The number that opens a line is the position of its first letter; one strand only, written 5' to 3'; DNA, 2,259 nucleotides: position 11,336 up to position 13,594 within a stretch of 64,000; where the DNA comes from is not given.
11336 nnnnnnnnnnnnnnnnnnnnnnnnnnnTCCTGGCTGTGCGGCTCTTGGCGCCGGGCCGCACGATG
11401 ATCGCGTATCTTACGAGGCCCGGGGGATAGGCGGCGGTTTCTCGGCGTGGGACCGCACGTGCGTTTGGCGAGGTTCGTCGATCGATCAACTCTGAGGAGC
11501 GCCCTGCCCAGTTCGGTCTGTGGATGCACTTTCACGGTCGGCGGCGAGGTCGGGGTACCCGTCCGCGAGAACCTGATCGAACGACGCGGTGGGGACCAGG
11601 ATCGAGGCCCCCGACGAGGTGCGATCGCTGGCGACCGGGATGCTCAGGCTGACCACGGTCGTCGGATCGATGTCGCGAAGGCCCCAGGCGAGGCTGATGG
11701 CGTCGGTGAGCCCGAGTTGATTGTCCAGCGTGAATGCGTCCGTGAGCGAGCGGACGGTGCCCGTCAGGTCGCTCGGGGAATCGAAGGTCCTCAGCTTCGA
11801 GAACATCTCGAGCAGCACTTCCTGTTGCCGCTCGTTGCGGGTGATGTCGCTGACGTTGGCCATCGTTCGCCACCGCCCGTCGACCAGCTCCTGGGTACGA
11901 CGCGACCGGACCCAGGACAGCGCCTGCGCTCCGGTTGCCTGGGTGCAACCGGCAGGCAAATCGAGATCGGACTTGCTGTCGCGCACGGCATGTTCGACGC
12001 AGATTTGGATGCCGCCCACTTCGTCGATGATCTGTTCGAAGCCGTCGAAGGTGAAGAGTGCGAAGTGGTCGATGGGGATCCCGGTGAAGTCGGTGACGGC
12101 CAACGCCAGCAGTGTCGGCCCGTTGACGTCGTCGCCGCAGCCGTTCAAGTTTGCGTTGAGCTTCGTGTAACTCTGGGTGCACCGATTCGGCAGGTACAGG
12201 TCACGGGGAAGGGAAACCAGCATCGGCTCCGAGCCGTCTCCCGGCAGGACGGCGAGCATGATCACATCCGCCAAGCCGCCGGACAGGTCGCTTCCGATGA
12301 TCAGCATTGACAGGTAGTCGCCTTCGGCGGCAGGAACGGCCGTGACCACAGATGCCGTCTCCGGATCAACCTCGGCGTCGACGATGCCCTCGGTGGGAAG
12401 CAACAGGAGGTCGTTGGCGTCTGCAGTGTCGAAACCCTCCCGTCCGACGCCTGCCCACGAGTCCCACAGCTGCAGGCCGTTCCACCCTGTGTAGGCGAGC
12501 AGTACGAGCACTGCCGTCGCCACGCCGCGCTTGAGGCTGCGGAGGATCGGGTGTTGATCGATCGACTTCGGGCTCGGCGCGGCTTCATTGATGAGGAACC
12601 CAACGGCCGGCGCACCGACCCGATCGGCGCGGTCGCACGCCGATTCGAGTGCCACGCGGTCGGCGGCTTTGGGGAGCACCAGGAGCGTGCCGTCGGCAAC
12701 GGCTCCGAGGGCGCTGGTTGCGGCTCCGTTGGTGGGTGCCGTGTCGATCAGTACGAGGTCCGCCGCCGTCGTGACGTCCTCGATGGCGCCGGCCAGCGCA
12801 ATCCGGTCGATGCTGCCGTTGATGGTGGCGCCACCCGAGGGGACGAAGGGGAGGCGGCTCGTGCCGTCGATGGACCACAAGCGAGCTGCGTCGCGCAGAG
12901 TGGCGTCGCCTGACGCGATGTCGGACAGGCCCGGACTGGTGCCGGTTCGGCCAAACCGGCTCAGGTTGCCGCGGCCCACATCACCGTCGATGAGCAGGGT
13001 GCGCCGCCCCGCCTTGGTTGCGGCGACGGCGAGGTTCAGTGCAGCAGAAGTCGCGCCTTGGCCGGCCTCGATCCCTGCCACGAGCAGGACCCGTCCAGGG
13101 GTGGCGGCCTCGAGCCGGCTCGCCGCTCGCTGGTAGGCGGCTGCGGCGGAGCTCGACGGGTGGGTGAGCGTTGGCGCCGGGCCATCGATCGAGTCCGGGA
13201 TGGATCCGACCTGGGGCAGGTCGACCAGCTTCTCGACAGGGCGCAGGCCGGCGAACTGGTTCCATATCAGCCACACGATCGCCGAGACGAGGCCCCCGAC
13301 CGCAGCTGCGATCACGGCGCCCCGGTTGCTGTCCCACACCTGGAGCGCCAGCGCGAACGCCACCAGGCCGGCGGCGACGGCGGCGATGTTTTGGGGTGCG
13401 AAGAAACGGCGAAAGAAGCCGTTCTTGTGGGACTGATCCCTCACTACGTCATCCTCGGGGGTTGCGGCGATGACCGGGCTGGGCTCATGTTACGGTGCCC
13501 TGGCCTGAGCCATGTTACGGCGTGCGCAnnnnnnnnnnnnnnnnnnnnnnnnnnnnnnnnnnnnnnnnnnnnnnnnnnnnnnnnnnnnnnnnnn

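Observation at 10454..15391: Three-gene envelope locus: Zn-ribbon anchor protein, BY-kinase-like domain fused to LCP domain, and a paralogous anchor protein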

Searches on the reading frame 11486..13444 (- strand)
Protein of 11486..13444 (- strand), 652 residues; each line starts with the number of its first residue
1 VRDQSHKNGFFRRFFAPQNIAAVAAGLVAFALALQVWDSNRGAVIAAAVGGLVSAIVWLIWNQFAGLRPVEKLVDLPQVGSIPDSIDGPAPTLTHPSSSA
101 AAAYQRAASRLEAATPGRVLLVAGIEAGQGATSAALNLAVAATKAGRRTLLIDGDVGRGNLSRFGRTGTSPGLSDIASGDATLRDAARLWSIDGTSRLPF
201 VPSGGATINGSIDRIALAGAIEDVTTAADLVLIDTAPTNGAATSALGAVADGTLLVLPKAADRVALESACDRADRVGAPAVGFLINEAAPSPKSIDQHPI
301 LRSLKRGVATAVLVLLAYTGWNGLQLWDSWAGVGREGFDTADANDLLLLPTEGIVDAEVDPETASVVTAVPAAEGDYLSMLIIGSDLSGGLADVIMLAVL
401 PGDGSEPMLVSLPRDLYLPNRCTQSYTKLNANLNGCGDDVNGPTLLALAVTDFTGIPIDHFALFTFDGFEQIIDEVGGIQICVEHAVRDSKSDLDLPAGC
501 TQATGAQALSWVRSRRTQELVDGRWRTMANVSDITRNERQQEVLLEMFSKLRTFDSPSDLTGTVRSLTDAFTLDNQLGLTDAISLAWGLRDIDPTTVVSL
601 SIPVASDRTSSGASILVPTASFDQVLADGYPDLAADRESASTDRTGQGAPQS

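Call 3: search_protein_families(library=pfam, proteins=[window:11486-13444:-], max_evalue=1)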
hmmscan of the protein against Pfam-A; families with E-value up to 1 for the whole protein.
window:11486-13444:- (652 aa): 4 families
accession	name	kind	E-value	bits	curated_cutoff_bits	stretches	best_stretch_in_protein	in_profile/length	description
PF03816.19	LytR_cpsA_psr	-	7.3e-29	101.3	24.6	1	392-551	2-148/150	LytR_cpsA_psr family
PF13614.12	AAA_31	-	3.6e-06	27.5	27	1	119-256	3-146/177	AAA domain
PF01656.29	CbiA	-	0.00013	22.3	25.4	1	121-213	2-54/125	CobQ/CobB/MinD/ParA nucleotide binding domain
PF06564.18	CBP_BcsQ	-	0.072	13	21.3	1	119-164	3-46/234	Cellulose biosynthesis protein BcsQ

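Call 4: search_protein_families(library=ncbifam, proteins=[window:11486-13444:-], max_evalue=1)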
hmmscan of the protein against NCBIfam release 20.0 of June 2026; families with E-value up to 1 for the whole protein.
window:11486-13444:- (652 aa): 19 families
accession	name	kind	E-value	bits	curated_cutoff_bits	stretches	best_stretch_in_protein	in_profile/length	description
TIGR00350.1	lytR_cpsA_psr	domain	1.1e-22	81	62.3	1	391-551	2-150/152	LCP family glycopolymer transferase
TIGR01007.1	eps_fam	subfamily_domain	6.1e-15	55.3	108.05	1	118-289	18-191/204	polysaccharide biosynthesis tyrosine autokinase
TIGR03029.1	EpsG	equivalog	1.7e-13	50.3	313.8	1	118-286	104-273/274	chain length determinant protein tyrosine kinase EpsG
NF008568.0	PRK11519.1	equivalog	1.7e-11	43.1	1068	1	118-286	527-696/720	tyrosine-protein kinase Wzc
TIGR01969.1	minD_arch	subfamily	1.7e-10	40.5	201.75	1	119-295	2-177/251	cell division ATPase MinD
NF006897.1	PRK09379.1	equivalog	6.3e-10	38.8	441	1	371-553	53-220/298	polyisoprenyl-teichoic acid--peptidoglycan teichoic acid transferase TagU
TIGR01005.1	eps_transp_fam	subfamily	7e-09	34.4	411.7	1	86-271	519-698/754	exopolysaccharide transport protein family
NF051849.1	LCP_trans_Cps2A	equivalog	2.6e-08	33.5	650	1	452-572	297-406/477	LCP family glycopolymer transferase CpsA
TIGR03371.1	cellulose_yhjQ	equivalog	3.5e-08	33.2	157.85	1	119-291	3-181/246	cellulose biosynthesis protein BcsQ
TIGR03018.1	pepcterm_TyrKin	hypoth_equivalog_domain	7.3e-08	32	230.65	1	117-259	35-181/207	XrtA-associated tyrosine autokinase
NF047591.1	ligase_LytR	equivalog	5.4e-07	29.2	450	1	392-570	81-254/336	glycopolymer--peptidoglycan transferase LytR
TIGR03815.1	CpaE_hom_Actino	equivalog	1.4e-05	24.4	154.45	1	112-262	106-257/340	septum site-determining protein Ssd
NF041546.1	ParA_partition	equivalog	2.2e-05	24.1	180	2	128-155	10-37/203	ParA family partition ATPase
NF007350.0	PRK09841.1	equivalog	0.00012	20.4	1248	1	115-286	529-701/726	tyrosine-protein kinase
NF004629.0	PRK05973.1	equivalog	0.002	17.2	156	1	101-152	48-98/237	DNA helicase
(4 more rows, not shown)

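Call 7: find_homologous_proteins(query=window:11486-13444:-)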
Query window:11486-13444:- (652 aa): 335 proteins with E <= 0.001 among 8000 candidates; the best 120 are listed.
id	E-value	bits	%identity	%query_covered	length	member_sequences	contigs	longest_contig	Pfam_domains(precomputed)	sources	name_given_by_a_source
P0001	0.0e+0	1414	100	100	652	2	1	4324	PF03816.20,PF13614.13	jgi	jgi:LCP family protein required for cell wall assembly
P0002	0.0e+0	1109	79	99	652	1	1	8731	PF03816.20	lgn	-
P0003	0.0e+0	1029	72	99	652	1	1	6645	PF03816.20,PF13614.13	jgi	jgi:LCP family protein required for cell wall assembly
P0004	1.6e-285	967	69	99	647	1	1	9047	PF03816.20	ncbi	-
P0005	5.0e-283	959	70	97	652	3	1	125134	PF03816.20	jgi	jgi:LCP family protein required for cell wall assembly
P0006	1.1e-282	957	70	97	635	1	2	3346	PF03816.20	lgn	-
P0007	2.9e-282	956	67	99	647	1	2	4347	PF03816.20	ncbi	-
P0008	3.2e-280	949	69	97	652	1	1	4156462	PF03816.20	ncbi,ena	-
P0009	7.7e-280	948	69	98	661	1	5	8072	PF03816.20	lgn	-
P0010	3.3e-278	943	68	98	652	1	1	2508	PF03816.20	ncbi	-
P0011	3.5e-269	913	68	96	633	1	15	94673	PF03816.20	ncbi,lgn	-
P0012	7.5e-269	912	67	97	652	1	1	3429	PF03816.20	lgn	-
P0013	1.0e-267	908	67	98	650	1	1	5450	PF03816.20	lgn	-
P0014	1.2e-267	908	65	96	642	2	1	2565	PF01656.30,PF03816.20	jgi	jgi:LCP family protein required for cell wall assembly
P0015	3.9e-267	906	66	98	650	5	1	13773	PF03816.20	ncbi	-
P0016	9.4e-266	901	65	97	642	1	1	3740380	PF03816.20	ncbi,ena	-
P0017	4.7e-262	889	64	98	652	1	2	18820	PF03816.20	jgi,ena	-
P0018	3.0e-261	887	64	98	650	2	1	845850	PF03816.20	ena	-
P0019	2.6e-257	874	63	98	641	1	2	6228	PF03816.20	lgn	-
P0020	1.7e-243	828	63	93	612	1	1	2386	PF03816.20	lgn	-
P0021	1.1e-241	822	60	97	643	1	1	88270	PF01656.30,PF03816.20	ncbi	-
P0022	5.3e-239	813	60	96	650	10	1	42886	PF03816.20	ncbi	ncbi:hypothetical protein BH24ACT7_BH24ACT7_17470 [soil metagenome]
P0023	2.0e-236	805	58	98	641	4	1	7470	PF03816.20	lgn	-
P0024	5.4e-236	803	59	96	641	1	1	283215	PF03816.20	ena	-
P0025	7.5e-236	803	59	96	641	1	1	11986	PF03816.20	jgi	jgi:LCP family protein required for cell wall assembly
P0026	5.3e-233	793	58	96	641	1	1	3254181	PF03816.20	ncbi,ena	-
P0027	1.1e-232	792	58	96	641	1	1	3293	PF03816.20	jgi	jgi:LCP family protein required for cell wall assembly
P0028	2.5e-232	791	58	96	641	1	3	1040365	PF03816.20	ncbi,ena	-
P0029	2.6e-232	791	58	96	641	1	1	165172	PF03816.20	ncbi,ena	-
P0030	1.3e-231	789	58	96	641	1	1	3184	PF03816.20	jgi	jgi:LCP family protein required for cell wall assembly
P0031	5.4e-231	787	58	96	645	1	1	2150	PF03816.20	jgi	jgi:LCP family protein required for cell wall assembly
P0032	4.1e-230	784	58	96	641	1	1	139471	PF03816.20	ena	-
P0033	9.8e-229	779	58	96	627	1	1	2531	PF01656.30,PF03816.20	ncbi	-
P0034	2.0e-221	755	55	97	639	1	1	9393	PF10609.16,PF01656.30,PF03816.20,PF13614.13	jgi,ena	-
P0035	7.6e-214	730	56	97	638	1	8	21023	PF03816.20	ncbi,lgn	-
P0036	3.3e-212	725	55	94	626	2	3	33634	PF01656.30,PF03816.20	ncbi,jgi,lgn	-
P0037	4.1e-211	721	54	96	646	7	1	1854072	PF01656.30,PF03816.20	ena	-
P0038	1.2e-208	713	53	95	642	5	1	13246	PF10609.16,PF03816.20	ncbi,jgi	-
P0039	2.0e-207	709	52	95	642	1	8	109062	PF10609.16,PF03816.20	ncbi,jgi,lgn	-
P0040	3.1e-207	708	53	95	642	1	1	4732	PF10609.16,PF03816.20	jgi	-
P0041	2.1e-205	702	54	96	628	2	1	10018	PF03816.20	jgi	jgi:LCP family protein required for cell wall assembly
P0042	2.6e-205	702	52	96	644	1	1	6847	PF10609.16,PF03816.20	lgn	-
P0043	3.9e-205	701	52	96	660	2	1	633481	PF03816.20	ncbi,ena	-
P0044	1.6e-203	696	52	95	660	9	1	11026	PF10609.16,PF03816.20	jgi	-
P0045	1.7e-203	696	52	97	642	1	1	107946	PF03816.20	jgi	jgi:LCP family protein required for cell wall assembly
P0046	5.1e-203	694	53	96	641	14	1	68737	PF10609.16,PF01656.30,PF03816.20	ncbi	ncbi:MAG TPA: LCP family protein [Acidimicrobiia bacterium]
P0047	1.1e-202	693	52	96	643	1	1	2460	PF03816.20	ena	-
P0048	5.0e-202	691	52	96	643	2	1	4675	PF10609.16,PF03816.20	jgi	-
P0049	6.3e-202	691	52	97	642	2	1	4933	PF03816.20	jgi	jgi:LCP family protein required for cell wall assembly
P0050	1.6e-201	689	53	95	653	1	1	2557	PF03816.20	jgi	jgi:LCP family protein required for cell wall assembly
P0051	3.8e-200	685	52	96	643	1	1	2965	PF03816.20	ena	-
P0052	2.4e-197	675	52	96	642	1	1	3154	PF10609.16,PF03816.20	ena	-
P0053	2.7e-197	675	52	95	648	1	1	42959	PF10609.16,PF01656.30,PF03816.20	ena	-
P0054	3.5e-197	675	51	96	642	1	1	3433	PF10609.16,PF03816.20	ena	-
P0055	6.0e-197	674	52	97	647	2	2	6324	PF01656.30,PF03816.20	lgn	-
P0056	2.1e-196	672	53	93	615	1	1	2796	PF03816.20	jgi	jgi:LCP family protein required for cell wall assembly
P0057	6.3e-194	664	51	96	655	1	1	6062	PF01656.30,PF03816.20,PF13614.13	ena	-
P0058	1.2e-193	663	50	97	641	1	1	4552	PF01656.30,PF03816.20,PF13614.13,PF06564.19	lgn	-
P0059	1.4e-192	660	50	98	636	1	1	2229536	PF10609.16,PF01656.30,PF03816.20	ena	-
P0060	5.3e-190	651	49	96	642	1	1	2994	PF10609.16,PF01656.30,PF03816.20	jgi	-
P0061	1.2e-189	650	51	96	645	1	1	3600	PF01656.30,PF03816.20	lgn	-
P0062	7.6e-189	647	51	96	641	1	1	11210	PF10609.16,PF03816.20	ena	-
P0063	3.5e-188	645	49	98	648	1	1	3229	PF10609.16,PF01656.30,PF03816.20,PF13614.13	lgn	-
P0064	5.0e-188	645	51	96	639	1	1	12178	PF03816.20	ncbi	ncbi:MAG: LCP family protein [Acidimicrobiia bacterium]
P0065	2.0e-187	643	50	95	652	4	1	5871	PF03816.20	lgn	-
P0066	8.4e-187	641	48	98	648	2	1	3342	PF10609.16,PF01656.30,PF03816.20,PF13614.13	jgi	-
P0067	1.5e-186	640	50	95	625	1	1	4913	PF03816.20,PF13614.13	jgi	jgi:LCP family protein required for cell wall assembly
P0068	4.4e-186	638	48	96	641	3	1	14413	PF01656.30,PF03816.20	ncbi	-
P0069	4.7e-186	638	52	96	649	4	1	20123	PF10609.16,PF01656.30,PF03816.20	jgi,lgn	-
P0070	6.3e-186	638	49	96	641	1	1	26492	PF01656.30,PF03816.20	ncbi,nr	ncbi:MAG: LCP family protein [Acidimicrobiia bacterium]|nr:LCP family protein [Acidimicrobiia bacter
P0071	8.2e-186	637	50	98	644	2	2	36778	PF01656.30,PF03816.20,PF13614.13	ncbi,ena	-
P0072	1.4e-185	637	48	96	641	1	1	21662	PF10609.16,PF01656.30,PF03816.20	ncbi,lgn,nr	ncbi:MAG: LCP family protein [Actinomycetota bacterium]|nr:LCP family protein [Actinomycetota bacter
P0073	1.7e-185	636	49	96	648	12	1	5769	PF10609.16,PF01656.30,PF03816.20,PF13614.13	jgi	jgi:LCP family protein required for cell wall assembly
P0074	1.7e-185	636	52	95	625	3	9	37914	PF03816.20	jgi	jgi:LCP family protein required for cell wall assembly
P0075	1.5e-184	633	49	96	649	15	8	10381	PF10609.16,PF03816.20,PF13614.13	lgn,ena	-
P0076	1.7e-184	633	48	96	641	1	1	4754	PF10609.16,PF01656.30,PF03816.20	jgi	jgi:LCP family protein required for cell wall assembly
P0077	2.2e-184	633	48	96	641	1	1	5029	PF10609.16,PF01656.30,PF03816.20,PF13614.13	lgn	-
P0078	4.0e-184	632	50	94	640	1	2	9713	PF10609.16,PF03816.20,PF13614.13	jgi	jgi:LCP family protein required for cell wall assembly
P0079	4.7e-184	632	49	97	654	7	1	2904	PF10609.16,PF03816.20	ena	-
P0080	4.9e-184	632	50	93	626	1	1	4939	PF10609.16,PF01656.30,PF03816.20,PF13614.13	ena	-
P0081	7.1e-184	631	51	96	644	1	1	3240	PF03816.20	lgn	-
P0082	1.9e-183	630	51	96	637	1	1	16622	PF10609.16,PF03816.20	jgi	jgi:LCP family protein required for cell wall assembly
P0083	2.4e-183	629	52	86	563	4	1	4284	PF03816.20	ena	-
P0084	2.8e-183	629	49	96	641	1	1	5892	PF01656.30,PF03816.20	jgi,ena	-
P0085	3.2e-183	629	49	96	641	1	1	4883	PF01656.30,PF03816.20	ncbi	-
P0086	3.3e-183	629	49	96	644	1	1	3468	PF10609.16,PF01656.30,PF03816.20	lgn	-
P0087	6.3e-183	628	48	96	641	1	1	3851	PF10609.16,PF01656.30,PF03816.20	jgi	jgi:LCP family protein required for cell wall assembly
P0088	6.6e-183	628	49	96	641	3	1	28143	PF01656.30,PF03816.20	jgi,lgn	-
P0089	1.6e-182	627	49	97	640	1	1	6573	PF03816.20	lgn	-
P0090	1.7e-182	626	48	96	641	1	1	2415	PF10609.16,PF01656.30,PF03816.20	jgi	jgi:LCP family protein required for cell wall assembly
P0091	3.1e-182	626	48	97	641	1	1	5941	PF01656.30,PF03816.20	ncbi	-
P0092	3.7e-182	625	49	95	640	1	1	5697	PF10609.16,PF01656.30,PF03816.20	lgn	-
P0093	3.9e-182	625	48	96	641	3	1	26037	PF10609.16,PF01656.30,PF03816.20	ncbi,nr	ncbi:MAG: hypothetical protein GY926_23625 [bacterium]|nr:hypothetical protein [bacterium]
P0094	8.9e-182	624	47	96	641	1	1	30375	PF10609.16,PF01656.30,PF03816.20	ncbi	-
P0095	1.1e-181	624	49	96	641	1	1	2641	PF01656.30,PF03816.20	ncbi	-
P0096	1.4e-181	623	48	96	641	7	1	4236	PF01656.30,PF03816.20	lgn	-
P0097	1.6e-181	623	47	96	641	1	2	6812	PF10609.16,PF01656.30,PF03816.20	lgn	-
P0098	1.6e-181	623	47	96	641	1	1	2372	PF10609.16,PF01656.30,PF03816.20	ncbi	-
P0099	1.6e-181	623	48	96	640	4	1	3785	PF01656.30,PF03816.20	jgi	jgi:LCP family protein required for cell wall assembly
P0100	3.5e-181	622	49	96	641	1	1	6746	PF10609.16,PF01656.30,PF03816.20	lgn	-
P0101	4.2e-181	622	49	94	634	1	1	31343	PF01656.30,PF03816.20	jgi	-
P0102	4.3e-181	622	47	96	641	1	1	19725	PF01656.30,PF03816.20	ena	-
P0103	4.9e-181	622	47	96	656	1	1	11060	PF10609.16,PF03816.20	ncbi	ncbi:MAG: LCP family protein [Acidimicrobiia bacterium]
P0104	1.2e-180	620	48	96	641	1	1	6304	PF01656.30,PF03816.20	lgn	-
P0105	1.3e-180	620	49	94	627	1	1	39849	PF10609.16,PF01656.30,PF03816.20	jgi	jgi:LCP family protein required for cell wall assembly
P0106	1.4e-180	620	50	94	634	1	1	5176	PF01656.30,PF03816.20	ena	-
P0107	2.0e-180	620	48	95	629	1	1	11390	PF10609.16,PF01656.30,PF03816.20,PF13614.13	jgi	jgi:LCP family protein required for cell wall assembly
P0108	2.1e-180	620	48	96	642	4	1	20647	PF10609.16,PF01656.30,PF03816.20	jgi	jgi:LCP family protein required for cell wall assembly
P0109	2.8e-180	619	49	94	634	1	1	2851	PF01656.30,PF03816.20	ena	-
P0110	3.0e-180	619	48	96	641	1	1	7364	PF10609.16,PF01656.30,PF03816.20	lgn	-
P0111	3.3e-180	619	48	96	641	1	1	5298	PF01656.30,PF03816.20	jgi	jgi:LCP family protein required for cell wall assembly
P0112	3.5e-180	619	49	94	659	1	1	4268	PF01656.30,PF03816.20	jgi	jgi:LCP family protein required for cell wall assembly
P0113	4.1e-180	619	48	96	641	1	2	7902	PF01656.30,PF03816.20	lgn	-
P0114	5.2e-180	618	47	96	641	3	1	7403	PF10609.16,PF01656.30,PF03816.20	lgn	-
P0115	8.3e-180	618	48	96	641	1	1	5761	PF10609.16,PF01656.30,PF03816.20,PF13614.13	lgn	-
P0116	1.7e-179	617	47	98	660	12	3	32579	PF10609.16,PF03816.20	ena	-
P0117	6.2e-179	615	47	97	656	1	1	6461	PF10609.16,PF03816.20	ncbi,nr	ncbi:MAG: LCP family protein [Actinomycetota bacterium]|nr:LCP family protein [Actinomycetota bacter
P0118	7.7e-179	614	47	97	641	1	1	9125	PF01656.30,PF03816.20,PF06564.19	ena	-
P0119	1.2e-178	614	49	94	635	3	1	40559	PF03816.20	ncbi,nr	ncbi:MAG: hypothetical protein GY720_04580 [bacterium]|nr:hypothetical protein [bacterium]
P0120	1.3e-178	614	47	96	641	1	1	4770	PF10609.16,PF01656.30,PF03816.20,PF13614.13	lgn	-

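Call 10: find_related_loci(query=A1, collection=genome_contigs, flank=8000)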
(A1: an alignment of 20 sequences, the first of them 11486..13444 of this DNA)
Query A1 (652 aa) in genome_contigs; peptide patterns used: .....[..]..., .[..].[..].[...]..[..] (x = any residue, [..] = any of these).
161 stretches matched a pattern; 97 encode a relative of the query (tblastn E <= 1e-3); the best 80 are kept; 80 distinct loci.
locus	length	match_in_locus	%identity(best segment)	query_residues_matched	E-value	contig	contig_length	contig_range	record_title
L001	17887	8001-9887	70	7-634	0e+0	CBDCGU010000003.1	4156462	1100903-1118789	MAG: Acidimicrobiia bacterium isolate 6749b232-f2df-4c02-bc6f-726ef32645bf genome assembly, contig: contig_3, whole geno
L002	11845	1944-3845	70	1-634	0e+0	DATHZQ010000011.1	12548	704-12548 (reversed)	MAG TPA_asm: Acidimicrobiia bacterium isolate SMAG_U16242 k141_558999, whole genome shotgun sequence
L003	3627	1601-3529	67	1-643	0e+0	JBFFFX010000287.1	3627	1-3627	MAG: Acidimicrobiia bacterium isolate Mix_mud15.2022.01.27 k141_2781112_length_3627_cov_8.0000, whole genome shotgun seq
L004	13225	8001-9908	66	6-641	0e+0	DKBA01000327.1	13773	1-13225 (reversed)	MAG TPA_asm: Acidimicrobiia bacterium UBA6912 UBA6912_contig_8924, whole genome shotgun sequence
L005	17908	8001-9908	68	7-641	0e+0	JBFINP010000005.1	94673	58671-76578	MAG: Acidimicrobiia bacterium isolate Mix_sand12.2021.10.G.66 k141_1339660_length_94673_cov_36.5656, whole genome shotgu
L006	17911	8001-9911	64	5-641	0e+0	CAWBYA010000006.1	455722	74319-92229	MAG: uncultured Acidimicrobiia bacterium isolate MFD09779.bin.1.81 genome assembly, contig: contig_38417, whole genome s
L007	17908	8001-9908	65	1-633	0e+0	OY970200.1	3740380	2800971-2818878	MAG: uncultured Acidimicrobiia bacterium isolate MFD03066.bin.1.45 genome assembly, chromosome: 1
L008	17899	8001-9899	60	4-637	0e+0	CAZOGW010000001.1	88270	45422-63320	MAG TPA_asm: uncultured Acidimicrobiaceae bacterium isolate SRP344714_co2_353 genome assembly, contig: NODE_540_length_8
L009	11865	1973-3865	60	11-639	0e+0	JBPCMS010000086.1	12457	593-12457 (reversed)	MAG: Acidimicrobiia bacterium isolate TH_ant_mag_110 S1Ck127_6188227_flag_0_multi_20.9676_len_12457, whole genome shotgu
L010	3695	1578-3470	59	11-639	0e+0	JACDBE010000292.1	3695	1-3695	MAG: Acidimicrobiia bacterium isolate MGR_bin274 SD2897-2912_k127_2179695, whole genome shotgun sequence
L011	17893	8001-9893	58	11-639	0e+0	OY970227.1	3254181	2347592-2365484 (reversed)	MAG: uncultured Acidimicrobiia bacterium isolate MFD06229.bin.1.171 genome assembly, chromosome: 1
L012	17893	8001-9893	58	11-639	0e+0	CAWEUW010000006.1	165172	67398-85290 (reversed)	MAG: uncultured Acidimicrobiia bacterium isolate MFD05567.bin.2.61 genome assembly, contig: contig_24305, whole genome s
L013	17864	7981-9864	56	2-632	0e+0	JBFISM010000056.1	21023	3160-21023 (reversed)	MAG: Acidimicrobiia bacterium isolate Mix_sand13.2021.11.D.7 k141_2569447_length_21023_cov_14.7289, whole genome shotgun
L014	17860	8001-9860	55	12-630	0e+0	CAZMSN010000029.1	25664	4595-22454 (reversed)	MAG TPA_asm: uncultured Acidimicrobiaceae bacterium isolate binchicken_co89_470 genome assembly, contig: NODE_3039_lengt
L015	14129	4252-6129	52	11-633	0e+0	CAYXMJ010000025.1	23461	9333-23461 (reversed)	MAG TPA_asm: uncultured Acidimicrobiaceae bacterium isolate binchicken_co373_9 genome assembly, contig: NODE_348_length_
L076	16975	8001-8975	50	307-626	2e-99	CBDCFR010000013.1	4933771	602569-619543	MAG: Acidimicrobiales bacterium isolate 908bf25f-ddd4-4b31-97be-e326148c296d genome assembly, contig: contig_13, whole g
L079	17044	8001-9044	47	274-626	6e-97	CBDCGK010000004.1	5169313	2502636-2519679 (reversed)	MAG: Acidimicrobiales bacterium isolate 586cdf5a-961c-495f-9bcf-4f54bc253372 genome assembly, contig: contig_4, whole ge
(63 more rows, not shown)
